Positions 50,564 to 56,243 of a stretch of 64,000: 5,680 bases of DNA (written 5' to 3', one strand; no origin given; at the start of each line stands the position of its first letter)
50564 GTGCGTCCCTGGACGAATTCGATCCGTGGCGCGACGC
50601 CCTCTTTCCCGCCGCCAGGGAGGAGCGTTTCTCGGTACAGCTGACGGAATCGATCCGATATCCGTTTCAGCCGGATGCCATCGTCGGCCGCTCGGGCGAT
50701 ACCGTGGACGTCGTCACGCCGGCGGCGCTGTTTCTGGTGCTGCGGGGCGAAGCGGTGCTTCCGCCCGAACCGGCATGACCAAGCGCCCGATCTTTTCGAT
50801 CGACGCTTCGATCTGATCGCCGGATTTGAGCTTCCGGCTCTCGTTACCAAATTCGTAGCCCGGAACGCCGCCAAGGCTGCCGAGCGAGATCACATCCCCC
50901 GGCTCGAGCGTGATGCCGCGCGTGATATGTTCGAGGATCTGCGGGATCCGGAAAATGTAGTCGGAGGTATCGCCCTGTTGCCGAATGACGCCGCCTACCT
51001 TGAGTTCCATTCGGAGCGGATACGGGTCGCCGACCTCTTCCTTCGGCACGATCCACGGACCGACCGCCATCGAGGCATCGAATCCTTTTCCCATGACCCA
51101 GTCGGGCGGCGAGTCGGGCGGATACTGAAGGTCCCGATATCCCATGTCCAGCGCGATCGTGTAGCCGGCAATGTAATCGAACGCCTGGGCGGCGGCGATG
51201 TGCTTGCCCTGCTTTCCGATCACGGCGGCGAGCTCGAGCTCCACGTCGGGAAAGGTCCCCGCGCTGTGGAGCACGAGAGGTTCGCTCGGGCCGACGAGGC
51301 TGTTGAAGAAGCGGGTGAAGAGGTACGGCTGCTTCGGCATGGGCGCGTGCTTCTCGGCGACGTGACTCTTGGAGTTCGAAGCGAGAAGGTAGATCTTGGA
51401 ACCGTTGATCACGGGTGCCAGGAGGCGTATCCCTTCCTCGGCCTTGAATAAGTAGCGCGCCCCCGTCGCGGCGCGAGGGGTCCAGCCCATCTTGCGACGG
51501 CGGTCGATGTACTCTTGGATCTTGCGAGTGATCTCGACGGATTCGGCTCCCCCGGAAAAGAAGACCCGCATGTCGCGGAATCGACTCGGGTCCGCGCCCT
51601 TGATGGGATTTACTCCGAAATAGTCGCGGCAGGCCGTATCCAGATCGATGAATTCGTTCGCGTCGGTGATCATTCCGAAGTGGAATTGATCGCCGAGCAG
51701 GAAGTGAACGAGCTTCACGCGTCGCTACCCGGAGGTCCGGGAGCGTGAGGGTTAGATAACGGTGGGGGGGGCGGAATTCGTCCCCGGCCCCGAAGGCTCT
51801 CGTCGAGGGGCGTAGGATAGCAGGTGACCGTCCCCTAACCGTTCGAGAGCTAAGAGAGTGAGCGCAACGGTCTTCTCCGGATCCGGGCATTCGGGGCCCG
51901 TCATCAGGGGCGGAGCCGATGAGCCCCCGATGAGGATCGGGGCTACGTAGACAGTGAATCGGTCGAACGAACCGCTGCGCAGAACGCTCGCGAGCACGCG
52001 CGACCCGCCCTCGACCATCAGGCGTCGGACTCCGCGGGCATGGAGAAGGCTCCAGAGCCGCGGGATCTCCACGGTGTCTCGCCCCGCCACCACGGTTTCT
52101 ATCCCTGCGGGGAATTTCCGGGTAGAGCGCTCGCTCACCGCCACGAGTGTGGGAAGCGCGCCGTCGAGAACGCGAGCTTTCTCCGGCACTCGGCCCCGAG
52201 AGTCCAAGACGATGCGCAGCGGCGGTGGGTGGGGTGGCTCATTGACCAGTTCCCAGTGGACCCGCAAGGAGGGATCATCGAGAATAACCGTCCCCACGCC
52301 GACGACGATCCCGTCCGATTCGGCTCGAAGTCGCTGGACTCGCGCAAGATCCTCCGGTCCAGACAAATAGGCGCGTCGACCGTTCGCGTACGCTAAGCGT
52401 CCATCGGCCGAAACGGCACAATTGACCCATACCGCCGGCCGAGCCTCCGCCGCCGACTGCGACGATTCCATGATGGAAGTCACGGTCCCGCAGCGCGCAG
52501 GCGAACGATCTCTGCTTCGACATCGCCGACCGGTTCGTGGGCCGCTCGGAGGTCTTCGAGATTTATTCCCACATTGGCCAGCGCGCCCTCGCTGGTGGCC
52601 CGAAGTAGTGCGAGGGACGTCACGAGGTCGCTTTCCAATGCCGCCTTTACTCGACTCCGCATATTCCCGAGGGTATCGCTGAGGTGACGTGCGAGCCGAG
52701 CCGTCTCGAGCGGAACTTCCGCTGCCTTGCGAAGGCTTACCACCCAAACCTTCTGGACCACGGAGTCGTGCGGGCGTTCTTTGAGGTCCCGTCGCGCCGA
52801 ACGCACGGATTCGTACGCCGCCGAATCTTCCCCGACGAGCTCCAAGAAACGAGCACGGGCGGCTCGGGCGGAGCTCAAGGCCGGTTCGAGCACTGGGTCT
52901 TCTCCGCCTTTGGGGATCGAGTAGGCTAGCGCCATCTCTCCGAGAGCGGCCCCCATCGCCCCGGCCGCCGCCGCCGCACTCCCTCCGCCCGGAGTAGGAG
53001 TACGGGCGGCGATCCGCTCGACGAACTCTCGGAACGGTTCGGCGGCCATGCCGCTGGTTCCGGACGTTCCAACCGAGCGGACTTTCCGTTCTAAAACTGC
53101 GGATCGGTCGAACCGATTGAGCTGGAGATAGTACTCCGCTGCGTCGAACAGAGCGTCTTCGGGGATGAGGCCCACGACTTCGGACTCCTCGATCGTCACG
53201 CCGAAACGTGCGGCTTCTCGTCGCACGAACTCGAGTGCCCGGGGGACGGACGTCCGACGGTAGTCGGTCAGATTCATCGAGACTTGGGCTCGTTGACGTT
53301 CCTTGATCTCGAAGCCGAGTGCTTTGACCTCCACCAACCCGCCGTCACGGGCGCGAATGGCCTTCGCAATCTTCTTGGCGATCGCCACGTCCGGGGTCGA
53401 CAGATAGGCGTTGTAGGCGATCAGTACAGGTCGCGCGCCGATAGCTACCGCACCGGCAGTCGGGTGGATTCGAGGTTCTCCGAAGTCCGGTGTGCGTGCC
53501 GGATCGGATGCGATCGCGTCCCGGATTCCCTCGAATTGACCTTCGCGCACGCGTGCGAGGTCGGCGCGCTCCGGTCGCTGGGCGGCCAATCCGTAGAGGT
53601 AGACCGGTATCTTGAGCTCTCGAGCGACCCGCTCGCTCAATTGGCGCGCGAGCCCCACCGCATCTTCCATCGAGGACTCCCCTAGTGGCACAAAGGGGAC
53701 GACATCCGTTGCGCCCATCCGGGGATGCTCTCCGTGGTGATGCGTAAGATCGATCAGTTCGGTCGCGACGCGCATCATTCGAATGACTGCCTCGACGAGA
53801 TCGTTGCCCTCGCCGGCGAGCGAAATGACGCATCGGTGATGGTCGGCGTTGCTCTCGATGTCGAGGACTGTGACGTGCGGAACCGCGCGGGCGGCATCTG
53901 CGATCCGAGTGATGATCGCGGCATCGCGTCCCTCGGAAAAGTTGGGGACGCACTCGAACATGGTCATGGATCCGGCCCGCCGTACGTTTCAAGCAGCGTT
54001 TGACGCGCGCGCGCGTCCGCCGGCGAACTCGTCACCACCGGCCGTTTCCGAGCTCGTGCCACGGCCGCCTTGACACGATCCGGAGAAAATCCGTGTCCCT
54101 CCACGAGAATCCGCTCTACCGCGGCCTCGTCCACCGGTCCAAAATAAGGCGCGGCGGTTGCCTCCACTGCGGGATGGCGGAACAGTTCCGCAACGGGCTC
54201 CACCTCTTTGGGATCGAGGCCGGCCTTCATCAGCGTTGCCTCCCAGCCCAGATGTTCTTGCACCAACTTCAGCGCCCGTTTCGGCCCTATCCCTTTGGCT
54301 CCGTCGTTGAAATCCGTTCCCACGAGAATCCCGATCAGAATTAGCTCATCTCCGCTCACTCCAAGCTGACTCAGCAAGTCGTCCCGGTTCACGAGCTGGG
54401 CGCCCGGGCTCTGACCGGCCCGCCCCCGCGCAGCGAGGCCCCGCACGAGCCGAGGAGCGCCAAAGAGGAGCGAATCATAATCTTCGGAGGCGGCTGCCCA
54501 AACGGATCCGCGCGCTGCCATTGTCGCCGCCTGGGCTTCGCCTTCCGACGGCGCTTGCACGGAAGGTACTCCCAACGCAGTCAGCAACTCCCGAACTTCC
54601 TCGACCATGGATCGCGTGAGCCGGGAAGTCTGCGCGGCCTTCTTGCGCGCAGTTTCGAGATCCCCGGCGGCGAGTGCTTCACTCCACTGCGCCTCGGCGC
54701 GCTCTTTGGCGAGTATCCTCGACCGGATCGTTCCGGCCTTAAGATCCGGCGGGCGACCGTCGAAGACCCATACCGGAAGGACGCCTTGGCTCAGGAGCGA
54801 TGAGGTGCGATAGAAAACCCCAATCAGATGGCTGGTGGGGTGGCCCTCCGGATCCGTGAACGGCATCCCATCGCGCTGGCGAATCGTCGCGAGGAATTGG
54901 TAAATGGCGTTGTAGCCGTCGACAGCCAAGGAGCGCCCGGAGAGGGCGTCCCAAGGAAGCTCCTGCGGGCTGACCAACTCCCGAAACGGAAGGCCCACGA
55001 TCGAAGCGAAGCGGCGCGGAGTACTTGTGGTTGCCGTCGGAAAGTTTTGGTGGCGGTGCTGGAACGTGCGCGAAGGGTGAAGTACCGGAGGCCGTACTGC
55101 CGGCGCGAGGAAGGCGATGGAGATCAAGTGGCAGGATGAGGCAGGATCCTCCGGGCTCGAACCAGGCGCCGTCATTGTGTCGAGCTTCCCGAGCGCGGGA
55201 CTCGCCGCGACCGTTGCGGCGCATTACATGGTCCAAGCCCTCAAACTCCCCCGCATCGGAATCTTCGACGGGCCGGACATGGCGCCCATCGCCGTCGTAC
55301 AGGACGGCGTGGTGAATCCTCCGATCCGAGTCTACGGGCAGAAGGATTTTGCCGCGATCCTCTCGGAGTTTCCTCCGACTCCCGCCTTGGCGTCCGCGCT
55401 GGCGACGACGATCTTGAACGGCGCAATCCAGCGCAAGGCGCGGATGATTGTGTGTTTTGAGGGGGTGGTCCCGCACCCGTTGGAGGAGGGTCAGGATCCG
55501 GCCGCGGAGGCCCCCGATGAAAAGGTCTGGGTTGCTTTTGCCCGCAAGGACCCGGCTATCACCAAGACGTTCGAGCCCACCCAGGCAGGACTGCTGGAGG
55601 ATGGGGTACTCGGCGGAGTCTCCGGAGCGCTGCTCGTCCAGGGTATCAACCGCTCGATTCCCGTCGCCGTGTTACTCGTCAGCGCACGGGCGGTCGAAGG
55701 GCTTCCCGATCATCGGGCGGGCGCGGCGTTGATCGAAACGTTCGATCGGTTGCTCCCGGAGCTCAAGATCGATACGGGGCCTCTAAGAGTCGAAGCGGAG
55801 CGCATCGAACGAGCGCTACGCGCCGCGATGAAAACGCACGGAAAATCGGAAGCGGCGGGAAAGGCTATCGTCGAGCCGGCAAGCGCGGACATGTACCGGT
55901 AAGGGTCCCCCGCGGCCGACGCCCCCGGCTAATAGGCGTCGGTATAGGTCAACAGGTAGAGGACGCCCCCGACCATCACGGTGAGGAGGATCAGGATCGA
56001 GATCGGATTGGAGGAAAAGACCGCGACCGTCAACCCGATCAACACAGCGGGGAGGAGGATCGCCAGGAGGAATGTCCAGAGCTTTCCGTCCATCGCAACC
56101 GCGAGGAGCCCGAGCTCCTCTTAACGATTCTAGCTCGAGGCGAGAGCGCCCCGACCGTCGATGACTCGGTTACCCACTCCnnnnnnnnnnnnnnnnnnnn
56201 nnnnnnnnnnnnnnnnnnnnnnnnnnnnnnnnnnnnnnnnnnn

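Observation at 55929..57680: RHH DNA-binding protein + FtsZ/tubulin GTPase lacking the C-terminal domain and T7 loop + tiny 2-TM protein: candidate cytomotive/segregation or membrane-remodelling cassette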

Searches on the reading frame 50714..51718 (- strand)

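Call 70: search_protein_families(library=pfam, proteins=[window:50714-51718:-], max_evalue=0.001)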
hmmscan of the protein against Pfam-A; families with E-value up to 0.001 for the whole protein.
window:50714-51718:- (334 aa): 1 family
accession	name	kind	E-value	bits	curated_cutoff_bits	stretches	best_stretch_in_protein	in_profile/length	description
PF01557.24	FAA_hydrolase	-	1.5e-56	191.9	23.9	1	108-317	1-213/214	Fumarylacetoacetate (FAA) hydrolase C-terminal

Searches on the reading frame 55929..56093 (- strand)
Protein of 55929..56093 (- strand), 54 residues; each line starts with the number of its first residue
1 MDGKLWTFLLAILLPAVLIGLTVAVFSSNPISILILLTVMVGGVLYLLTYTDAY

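Call 3: search_protein_families(library=pfam, proteins=[window:55929-56093:-], max_evalue=1)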
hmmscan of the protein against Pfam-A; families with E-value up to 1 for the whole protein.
window:55929-56093:- (54 aa): 3 families
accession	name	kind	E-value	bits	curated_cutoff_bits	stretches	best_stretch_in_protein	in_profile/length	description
PF12084.13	DUF3561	-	0.11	13.1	25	1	6-49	58-101/107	Protein of unknown function (DUF3561)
PF16962.11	ABC_export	-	0.19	10.6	29.7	1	8-48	479-519/531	Putative ABC exporter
PF19744.4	DUF6232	-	0.51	11.2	27.4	1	5-48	36-74/117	Family of unknown function (DUF6232)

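Call 4: search_protein_families(library=ncbifam, proteins=[window:55929-56093:-], max_evalue=1)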
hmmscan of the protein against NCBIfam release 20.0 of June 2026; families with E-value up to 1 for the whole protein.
window:55929-56093:- (54 aa): 1 family
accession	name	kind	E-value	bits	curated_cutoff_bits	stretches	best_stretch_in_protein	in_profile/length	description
NF008001.0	PRK10726.1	equivalog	0.006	16.6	114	1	6-50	59-103/109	DUF3561 family protein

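Call 21: search_protein_families(library=phrogs, proteins=[window:55929-56093:-], max_evalue=0.1)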
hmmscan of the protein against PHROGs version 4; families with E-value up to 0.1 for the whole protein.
window:55929-56093:- (54 aa): 0 families

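Call 76: search_protein_families(library=padloc, proteins=[window:55929-56093:-], max_evalue=0.01)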
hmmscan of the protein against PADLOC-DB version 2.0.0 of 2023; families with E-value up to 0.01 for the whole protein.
window:55929-56093:- (54 aa): 0 families

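Call 78: find_homologous_proteins(query=A6, max_evalue=0.001)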
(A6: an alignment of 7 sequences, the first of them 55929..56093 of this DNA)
Query A6 (7 sequences) (54 aa, profile of the alignment): 289 proteins with E <= 0.001 among 1236 candidates; the best 120 are listed.
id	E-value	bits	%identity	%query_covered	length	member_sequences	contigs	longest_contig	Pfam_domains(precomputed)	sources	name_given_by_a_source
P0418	9.0e-24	101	40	93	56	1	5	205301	-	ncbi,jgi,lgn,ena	jgi:hypothetical protein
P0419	1.1e-23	100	35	94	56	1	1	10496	-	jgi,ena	jgi:hypothetical protein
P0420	2.7e-23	99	48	93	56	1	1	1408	-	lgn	-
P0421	9.6e-22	94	93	100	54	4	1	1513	-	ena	-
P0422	2.2e-21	93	37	50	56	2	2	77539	-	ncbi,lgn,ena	-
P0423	2.5e-21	93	43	94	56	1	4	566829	-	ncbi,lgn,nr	ncbi:MAG: hypothetical protein KGJ23_00940 [Euryarchaeota archaeon]|nr:hypothetical protein [Euryarc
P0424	4.5e-21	92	57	100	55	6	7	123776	-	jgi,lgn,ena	jgi:hypothetical protein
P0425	5.8e-21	92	61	100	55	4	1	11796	-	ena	-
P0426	7.2e-21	91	45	94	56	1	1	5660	-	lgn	-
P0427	9.7e-21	91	29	94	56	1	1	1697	-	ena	-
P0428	1.3e-20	91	59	100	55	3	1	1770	-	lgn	-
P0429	1.5e-20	90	59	59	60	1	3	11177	-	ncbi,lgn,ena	-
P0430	1.5e-20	90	56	100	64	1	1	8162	-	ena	-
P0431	2.4e-20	90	81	100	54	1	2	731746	-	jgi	jgi:hypothetical protein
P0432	2.8e-20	90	54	100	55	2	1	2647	-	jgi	jgi:hypothetical protein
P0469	8.4e-19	85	41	94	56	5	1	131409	-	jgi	jgi:hypothetical protein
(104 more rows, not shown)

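Call 79: find_encoding_contigs(protein=P0423, flank=10000, max_places=2)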
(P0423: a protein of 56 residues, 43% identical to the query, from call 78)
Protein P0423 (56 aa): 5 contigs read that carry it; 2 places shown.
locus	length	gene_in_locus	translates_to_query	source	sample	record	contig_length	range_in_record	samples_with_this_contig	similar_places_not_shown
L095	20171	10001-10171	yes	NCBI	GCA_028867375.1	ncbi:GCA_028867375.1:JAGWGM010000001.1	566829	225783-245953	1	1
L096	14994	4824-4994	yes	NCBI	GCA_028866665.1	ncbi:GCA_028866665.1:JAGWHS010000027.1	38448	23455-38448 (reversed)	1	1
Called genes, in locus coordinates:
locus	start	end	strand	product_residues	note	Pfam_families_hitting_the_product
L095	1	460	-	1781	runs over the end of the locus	PF07790:Pilin_N, PF07705:CARDB (faint)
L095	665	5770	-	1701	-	PF07790:Pilin_N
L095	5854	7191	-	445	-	-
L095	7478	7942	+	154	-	-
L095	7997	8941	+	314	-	-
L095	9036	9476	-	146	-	PF01850:PIN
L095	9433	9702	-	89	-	PF04014:MazE_antitoxin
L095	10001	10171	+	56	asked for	-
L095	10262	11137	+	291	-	PF00561:Abhydrolase_1, PF12146:Hydrolase_4, PF12697:Abhydrolase_6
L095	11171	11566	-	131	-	-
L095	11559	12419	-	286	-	PF09754:PAC2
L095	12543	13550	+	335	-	PF00752:XPG_N, PF00867:XPG_I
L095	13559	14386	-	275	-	PF01061:ABC2_membrane, PF12698:ABC2_membrane_3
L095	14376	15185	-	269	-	PF01061:ABC2_membrane (weak)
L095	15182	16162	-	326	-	PF00005:ABC_tran, PF13304:AAA_21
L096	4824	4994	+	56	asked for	-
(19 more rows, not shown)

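Call 80: find_encoding_contigs(protein=P0469, flank=10000, max_places=2)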
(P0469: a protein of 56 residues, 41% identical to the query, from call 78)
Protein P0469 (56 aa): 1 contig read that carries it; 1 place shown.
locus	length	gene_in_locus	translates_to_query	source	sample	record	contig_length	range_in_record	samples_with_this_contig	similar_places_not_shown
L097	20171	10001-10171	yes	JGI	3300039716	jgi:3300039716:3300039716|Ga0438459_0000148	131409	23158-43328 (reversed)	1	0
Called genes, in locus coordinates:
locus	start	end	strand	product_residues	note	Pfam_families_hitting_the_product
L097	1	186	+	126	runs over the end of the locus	-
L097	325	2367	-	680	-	-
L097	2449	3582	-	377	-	PF01717:Meth_synt_2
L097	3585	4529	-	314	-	PF08267:Meth_synt_1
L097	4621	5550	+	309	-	-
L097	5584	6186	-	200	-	PF00578:AhpC-TSA, PF08534:Redoxin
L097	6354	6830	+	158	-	PF00334:NDK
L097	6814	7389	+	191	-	PF01300:Sua5_yciO_yrdC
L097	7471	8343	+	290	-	PF00557:Peptidase_M24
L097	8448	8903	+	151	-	-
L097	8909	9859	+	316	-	PF00091:Tubulin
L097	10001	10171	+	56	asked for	-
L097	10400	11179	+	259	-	-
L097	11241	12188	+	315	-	PF00005:ABC_tran, PF13304:AAA_21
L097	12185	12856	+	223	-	-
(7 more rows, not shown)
